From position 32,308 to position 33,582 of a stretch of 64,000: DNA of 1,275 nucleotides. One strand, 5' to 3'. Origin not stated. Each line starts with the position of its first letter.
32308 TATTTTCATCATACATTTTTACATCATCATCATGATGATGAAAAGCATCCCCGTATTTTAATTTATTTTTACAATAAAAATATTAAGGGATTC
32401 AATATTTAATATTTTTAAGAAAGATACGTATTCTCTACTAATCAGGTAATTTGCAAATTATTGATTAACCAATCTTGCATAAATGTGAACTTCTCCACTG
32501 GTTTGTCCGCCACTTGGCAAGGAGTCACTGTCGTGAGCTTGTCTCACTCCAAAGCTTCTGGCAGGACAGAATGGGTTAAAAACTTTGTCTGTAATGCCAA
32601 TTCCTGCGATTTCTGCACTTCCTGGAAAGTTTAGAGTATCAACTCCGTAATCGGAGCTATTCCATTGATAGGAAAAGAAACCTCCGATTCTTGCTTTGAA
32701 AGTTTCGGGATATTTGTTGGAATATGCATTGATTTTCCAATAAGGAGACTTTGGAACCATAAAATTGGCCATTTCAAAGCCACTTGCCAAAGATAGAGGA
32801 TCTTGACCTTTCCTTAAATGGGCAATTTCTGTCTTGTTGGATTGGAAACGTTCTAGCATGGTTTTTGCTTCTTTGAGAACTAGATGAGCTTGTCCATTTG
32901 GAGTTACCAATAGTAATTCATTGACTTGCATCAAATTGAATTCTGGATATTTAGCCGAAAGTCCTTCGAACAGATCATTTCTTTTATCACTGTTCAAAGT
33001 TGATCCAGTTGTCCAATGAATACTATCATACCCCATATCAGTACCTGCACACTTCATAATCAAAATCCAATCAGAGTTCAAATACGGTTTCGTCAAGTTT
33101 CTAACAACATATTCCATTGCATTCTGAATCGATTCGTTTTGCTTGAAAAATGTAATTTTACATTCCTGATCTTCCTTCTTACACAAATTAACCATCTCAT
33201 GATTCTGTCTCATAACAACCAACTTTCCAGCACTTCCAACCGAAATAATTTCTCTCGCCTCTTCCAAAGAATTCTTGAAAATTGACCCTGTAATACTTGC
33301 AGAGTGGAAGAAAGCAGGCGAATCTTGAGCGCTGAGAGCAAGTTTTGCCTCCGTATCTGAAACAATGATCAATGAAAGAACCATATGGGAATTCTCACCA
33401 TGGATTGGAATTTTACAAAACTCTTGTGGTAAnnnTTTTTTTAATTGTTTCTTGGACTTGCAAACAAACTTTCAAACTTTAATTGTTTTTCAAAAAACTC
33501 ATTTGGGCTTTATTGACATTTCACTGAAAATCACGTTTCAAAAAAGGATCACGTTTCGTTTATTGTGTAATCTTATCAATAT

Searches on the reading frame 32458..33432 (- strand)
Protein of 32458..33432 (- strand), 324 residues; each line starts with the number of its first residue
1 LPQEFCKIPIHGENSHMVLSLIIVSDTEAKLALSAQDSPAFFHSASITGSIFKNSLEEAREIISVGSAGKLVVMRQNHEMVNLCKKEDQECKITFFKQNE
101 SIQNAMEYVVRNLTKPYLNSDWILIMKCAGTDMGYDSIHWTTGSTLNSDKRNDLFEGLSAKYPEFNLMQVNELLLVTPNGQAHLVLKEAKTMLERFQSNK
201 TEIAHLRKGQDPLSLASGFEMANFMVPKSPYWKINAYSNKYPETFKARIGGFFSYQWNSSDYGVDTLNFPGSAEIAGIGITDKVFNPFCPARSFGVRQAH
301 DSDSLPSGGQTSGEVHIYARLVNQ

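Call 32: find_encoding_contigs(protein=window:32458-33432:-, flank=3000, max_places=3)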
Protein window:32458-33432:- (324 aa): no gene with exactly this product is on record in the collection.

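Call 81: search_protein_families(library=pfam, proteins=[window:32458-33432:-], max_evalue=0.001)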
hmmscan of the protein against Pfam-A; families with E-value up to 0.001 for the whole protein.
window:32458-33432:- (324 aa): 0 families
